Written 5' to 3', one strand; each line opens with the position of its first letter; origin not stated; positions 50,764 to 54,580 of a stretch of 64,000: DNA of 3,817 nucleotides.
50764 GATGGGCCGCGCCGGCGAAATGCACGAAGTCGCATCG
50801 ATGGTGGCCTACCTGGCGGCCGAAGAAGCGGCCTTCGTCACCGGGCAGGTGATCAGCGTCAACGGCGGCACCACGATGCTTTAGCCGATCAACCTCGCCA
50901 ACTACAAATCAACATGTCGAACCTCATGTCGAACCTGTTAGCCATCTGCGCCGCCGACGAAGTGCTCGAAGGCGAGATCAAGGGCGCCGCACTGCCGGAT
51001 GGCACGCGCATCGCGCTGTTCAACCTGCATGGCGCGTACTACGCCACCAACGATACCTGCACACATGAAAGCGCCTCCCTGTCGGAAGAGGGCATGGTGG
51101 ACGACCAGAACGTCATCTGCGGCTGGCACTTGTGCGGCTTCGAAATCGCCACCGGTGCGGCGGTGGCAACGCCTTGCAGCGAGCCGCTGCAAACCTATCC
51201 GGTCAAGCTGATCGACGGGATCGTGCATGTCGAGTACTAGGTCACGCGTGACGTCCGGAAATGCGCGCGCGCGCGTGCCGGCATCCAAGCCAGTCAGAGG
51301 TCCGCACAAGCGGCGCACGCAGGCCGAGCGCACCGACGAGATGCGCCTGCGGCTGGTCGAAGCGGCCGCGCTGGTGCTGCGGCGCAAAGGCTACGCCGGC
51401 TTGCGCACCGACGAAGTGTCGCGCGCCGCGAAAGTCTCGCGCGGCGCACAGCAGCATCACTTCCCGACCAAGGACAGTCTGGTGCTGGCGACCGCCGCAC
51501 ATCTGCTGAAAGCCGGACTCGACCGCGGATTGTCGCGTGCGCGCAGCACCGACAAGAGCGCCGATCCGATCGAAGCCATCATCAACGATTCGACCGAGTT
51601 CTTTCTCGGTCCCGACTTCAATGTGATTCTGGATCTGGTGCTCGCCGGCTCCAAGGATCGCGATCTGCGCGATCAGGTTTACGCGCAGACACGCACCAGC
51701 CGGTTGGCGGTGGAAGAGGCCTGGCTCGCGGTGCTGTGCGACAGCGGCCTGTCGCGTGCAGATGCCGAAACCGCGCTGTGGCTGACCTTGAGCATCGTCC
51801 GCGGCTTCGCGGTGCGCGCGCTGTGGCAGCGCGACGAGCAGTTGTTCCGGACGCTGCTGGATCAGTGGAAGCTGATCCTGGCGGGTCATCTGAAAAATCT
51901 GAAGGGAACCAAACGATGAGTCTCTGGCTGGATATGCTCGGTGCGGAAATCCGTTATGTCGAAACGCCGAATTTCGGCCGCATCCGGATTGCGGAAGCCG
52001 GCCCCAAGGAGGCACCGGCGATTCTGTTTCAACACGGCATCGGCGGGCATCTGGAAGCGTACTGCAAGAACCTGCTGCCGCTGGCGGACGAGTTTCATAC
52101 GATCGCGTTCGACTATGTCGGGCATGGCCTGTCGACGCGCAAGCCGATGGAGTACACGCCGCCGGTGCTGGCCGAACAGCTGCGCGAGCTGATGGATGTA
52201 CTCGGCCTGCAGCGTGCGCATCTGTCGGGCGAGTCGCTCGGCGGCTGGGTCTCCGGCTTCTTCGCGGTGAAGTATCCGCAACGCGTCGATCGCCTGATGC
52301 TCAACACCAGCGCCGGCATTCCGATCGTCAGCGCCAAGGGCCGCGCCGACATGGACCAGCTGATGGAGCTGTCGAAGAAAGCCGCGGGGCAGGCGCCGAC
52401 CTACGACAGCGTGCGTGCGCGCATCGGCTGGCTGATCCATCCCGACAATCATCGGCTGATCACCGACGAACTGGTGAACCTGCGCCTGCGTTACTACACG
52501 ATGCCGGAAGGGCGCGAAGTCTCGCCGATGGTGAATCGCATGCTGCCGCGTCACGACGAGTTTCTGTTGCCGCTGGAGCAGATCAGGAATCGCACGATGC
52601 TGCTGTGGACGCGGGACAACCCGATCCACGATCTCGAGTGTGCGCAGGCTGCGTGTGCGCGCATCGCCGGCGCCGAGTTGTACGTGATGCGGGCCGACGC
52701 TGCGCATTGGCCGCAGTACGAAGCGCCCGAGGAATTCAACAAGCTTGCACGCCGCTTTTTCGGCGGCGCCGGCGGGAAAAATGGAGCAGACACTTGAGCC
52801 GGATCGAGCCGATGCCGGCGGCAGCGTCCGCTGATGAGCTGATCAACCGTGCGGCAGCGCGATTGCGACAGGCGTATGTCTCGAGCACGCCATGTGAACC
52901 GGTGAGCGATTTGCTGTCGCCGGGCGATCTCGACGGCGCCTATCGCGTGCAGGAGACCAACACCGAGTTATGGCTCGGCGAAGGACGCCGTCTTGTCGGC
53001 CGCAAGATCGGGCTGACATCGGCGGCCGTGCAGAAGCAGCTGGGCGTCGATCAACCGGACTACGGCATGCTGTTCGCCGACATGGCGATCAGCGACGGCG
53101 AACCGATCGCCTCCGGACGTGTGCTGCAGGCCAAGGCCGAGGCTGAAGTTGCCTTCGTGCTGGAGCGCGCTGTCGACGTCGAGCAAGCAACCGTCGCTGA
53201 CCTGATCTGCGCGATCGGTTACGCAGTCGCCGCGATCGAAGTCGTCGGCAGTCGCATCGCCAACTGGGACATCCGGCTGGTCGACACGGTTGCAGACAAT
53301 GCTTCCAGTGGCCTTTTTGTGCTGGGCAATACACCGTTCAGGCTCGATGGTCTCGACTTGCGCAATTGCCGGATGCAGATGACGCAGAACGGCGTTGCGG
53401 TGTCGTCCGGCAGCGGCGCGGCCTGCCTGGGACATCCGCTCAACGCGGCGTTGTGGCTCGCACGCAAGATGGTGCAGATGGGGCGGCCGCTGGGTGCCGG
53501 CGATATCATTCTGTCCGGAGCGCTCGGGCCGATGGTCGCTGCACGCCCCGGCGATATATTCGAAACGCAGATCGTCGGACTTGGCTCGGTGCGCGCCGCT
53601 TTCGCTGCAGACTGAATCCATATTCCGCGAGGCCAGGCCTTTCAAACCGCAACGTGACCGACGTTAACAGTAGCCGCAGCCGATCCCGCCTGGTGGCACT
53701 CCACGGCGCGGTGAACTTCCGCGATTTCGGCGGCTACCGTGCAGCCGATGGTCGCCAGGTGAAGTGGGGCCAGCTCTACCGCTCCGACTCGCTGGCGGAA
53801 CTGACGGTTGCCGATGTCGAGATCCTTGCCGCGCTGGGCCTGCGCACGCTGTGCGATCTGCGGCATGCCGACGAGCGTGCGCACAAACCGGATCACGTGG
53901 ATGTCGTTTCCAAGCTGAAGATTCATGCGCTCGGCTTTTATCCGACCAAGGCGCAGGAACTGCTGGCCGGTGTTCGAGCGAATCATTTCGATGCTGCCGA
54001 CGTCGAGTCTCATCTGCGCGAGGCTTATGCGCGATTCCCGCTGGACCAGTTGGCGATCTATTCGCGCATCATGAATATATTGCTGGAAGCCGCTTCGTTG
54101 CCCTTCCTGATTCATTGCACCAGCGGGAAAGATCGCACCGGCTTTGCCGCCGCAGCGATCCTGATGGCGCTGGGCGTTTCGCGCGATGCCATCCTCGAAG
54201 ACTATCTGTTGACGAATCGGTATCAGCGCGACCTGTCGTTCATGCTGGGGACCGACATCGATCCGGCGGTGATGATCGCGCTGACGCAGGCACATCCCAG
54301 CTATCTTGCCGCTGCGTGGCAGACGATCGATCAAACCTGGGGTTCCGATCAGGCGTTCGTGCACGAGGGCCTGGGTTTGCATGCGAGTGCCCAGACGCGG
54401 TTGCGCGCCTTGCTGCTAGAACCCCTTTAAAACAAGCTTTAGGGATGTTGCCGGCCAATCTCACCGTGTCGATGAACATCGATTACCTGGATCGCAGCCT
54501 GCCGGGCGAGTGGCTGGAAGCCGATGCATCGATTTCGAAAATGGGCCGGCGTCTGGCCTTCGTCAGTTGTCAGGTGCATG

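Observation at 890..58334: Recurrent GTATG-N4-CATAC palindrome in front of at least ten operons: candidate operator of a single undescribed lipid/hydrocarbon regulon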

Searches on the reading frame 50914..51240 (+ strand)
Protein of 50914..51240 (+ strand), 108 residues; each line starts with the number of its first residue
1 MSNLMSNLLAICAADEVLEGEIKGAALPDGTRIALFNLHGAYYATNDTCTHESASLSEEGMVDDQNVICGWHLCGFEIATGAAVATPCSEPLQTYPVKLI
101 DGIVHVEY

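Call 13: search_protein_families(library=pfam, proteins=[window:50914-51240:+], max_evalue=0.00001)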
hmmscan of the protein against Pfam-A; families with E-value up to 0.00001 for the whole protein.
window:50914-51240:+ (108 aa): 2 families
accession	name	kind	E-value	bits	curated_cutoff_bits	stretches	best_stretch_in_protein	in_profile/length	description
PF00355.32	Rieske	-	2.1e-16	60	20.3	1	9-96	3-88/88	Rieske [2Fe-2S] domain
PF13806.12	Rieske_2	-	1.1e-08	35.3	27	1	10-107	4-104/104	Rieske-like [2Fe-2S] domain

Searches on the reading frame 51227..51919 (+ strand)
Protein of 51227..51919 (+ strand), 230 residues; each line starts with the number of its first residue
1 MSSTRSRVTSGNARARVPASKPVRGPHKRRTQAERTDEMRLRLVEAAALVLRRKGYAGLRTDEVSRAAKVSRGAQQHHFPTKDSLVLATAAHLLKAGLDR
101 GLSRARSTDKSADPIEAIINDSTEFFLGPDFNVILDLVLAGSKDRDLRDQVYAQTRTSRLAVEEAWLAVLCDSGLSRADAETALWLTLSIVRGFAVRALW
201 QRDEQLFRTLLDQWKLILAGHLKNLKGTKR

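Call 14: search_protein_families(library=pfam, proteins=[window:51227-51919:+], max_evalue=0.00001)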
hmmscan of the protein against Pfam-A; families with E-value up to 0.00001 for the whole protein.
window:51227-51919:+ (230 aa): 1 family
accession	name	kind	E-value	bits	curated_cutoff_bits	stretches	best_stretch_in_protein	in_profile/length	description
PF00440.29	TetR_N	-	1.6e-09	37.8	24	1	43-88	1-46/47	Bacterial regulatory proteins, tetR family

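Call 22: search_protein_families(library=ncbifam, proteins=[window:51227-51919:+], max_evalue=0.001)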
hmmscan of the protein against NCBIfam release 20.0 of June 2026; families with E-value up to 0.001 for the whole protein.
window:51227-51919:+ (230 aa): 8 families
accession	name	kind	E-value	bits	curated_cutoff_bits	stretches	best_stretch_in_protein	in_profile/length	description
NF041196.1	ScbR_bind_reg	equivalog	4.8e-09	36.7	150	1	34-91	2-59/191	ScbR family autoregulator-binding transcription factor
NF050111.1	TransRegSACE7040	equivalog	8.3e-09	35.6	250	1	40-172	3-131/186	SACE_7040 family transcriptional regulator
TIGR03384.1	betaine_BetI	equivalog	9.7e-09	35.2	201.3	1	39-120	9-90/189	choline-binding transcriptional repressor BetI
NF001978.0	PRK00767.1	equivalog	1.7e-07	31.2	118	1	40-120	11-92/197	transcriptional regulator BetI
NF000040.3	Tn10_TetC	equivalog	6.1e-07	29.8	425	1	32-89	7-64/197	tetracyline resistance-associated transcriptional repressor TetC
NF053731.1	TransRegFasRMycb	equivalog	3.9e-06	26.8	330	1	30-121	3-94/199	HTH-type transcriptional activator FasR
TIGR03613.1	RutR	equivalog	1.3e-05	25.1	368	1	39-119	9-85/202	pyrimidine utilization regulatory protein R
NF007430.0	PRK09975.1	equivalog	0.00058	19.1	274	1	29-86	3-59/220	acrEF/envCD operon transcriptional regulator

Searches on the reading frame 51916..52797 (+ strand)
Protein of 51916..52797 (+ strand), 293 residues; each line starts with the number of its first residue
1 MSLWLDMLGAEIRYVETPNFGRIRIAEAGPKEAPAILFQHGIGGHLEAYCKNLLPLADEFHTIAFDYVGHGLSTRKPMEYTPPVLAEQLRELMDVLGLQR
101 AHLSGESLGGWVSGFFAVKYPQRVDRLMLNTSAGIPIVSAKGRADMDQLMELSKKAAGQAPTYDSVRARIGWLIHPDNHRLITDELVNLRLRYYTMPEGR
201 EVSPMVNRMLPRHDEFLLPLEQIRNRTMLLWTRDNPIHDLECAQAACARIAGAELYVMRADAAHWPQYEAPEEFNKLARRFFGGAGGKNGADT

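Call 14: search_protein_families(library=pfam, proteins=[window:51916-52797:+], max_evalue=0.00001)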
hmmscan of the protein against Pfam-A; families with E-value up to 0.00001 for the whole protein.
window:51916-52797:+ (293 aa): 3 families
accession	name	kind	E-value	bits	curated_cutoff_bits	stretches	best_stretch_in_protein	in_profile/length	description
PF00561.26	Abhydrolase_1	-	1.4e-21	77.7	25.8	1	34-271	1-245/245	alpha/beta hydrolase fold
PF12697.13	Abhydrolase_6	-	5.2e-15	57.1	26.3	1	40-276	5-216/217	Alpha/beta hydrolase family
PF12146.15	Hydrolase_4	-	1.3e-06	28.3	27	1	34-136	5-113/239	Serine aminopeptidase, S33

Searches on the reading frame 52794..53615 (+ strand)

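Call 14: search_protein_families(library=pfam, proteins=[window:52794-53615:+], max_evalue=0.00001)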
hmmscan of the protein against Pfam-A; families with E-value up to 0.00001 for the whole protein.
window:52794-53615:+ (273 aa): 1 family
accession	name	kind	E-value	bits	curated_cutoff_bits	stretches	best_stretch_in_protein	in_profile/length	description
PF01557.24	FAA_hydrolase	-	4.1e-17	63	23.9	1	84-269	28-212/214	Fumarylacetoacetate (FAA) hydrolase C-terminal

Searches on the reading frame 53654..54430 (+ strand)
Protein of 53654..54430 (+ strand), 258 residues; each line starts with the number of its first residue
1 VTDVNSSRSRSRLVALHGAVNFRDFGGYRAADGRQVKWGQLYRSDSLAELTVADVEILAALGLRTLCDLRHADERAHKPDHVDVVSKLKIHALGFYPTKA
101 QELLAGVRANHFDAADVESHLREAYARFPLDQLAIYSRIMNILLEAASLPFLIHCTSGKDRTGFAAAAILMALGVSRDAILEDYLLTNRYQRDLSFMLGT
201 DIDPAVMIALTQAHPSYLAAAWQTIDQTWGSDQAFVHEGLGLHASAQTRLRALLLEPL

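Call 14: search_protein_families(library=pfam, proteins=[window:53654-54430:+], max_evalue=0.00001)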
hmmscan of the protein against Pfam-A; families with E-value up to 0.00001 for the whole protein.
window:53654-54430:+ (258 aa): 1 family
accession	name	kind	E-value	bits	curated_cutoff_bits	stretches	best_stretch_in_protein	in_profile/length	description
PF13350.11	Y_phosphatase3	-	1.4e-64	218.8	22.2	1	15-256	2-240/240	Tyrosine phosphatase family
